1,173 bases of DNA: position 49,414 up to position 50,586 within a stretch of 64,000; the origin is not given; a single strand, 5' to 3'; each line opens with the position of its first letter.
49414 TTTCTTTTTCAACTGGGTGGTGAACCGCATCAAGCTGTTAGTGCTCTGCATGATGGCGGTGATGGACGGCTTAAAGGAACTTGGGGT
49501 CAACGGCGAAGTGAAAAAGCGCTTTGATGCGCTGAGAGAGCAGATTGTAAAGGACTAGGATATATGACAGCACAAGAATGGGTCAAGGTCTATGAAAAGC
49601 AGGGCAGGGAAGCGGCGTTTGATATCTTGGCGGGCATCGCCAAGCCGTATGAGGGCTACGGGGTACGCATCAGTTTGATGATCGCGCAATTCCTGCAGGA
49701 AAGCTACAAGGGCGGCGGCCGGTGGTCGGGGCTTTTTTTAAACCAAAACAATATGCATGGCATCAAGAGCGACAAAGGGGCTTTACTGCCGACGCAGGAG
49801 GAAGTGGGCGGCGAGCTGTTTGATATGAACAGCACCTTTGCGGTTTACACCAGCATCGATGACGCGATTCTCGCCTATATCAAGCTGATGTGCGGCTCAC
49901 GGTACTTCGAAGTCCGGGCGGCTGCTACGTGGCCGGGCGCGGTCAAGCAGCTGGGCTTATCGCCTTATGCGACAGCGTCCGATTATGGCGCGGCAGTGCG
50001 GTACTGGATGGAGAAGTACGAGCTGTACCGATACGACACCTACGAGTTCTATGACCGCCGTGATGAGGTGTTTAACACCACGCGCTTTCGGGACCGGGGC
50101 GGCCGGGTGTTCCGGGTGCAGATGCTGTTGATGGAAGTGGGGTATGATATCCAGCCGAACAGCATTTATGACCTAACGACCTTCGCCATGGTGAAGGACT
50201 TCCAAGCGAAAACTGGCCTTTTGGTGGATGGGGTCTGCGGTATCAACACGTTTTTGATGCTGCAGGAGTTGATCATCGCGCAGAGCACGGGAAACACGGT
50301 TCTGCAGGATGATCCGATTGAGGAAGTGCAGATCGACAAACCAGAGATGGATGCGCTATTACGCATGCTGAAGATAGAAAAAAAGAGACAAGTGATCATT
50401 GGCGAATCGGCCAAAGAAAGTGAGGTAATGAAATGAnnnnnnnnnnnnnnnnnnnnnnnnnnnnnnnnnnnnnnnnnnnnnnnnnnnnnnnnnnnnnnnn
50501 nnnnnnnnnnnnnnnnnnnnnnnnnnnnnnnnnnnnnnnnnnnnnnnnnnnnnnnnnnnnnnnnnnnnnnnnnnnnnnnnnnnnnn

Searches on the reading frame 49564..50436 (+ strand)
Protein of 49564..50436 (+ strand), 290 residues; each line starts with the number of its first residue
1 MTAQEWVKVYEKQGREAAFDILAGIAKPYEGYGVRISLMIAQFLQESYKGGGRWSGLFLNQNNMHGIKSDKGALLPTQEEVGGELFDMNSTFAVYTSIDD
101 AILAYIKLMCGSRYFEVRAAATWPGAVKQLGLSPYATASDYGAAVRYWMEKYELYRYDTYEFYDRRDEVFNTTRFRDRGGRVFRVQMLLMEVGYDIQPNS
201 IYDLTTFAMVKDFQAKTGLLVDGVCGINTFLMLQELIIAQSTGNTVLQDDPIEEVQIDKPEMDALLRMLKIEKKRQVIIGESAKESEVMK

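Call 22: search_protein_families(library=phrogs, proteins=[window:49564-50436:+], max_evalue=0.00001)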
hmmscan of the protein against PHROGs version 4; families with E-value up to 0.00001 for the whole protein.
window:49564-50436:+ (290 aa): 7 families
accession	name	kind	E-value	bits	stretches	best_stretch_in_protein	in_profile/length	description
phrog_3513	-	lysis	1.4e-17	64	1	21-160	650-793/1434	endolysin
phrog_12727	-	lysis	4.9e-12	46.8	1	31-159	20-152/393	endolysin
phrog_18032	-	lysis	2.4e-11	44.9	1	30-160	20-155/248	endolysin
phrog_2649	-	lysis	8e-09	36.7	1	169-241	171-243/261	endolysin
phrog_1309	-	lysis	1.2e-08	35.8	1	23-166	9-159/410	endolysin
phrog_1224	-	head and packaging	2.2e-08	34.8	1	172-235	3-66/438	endolysin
phrog_1493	-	lysis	1.1e-06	29.1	1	169-245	237-317/394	endolysin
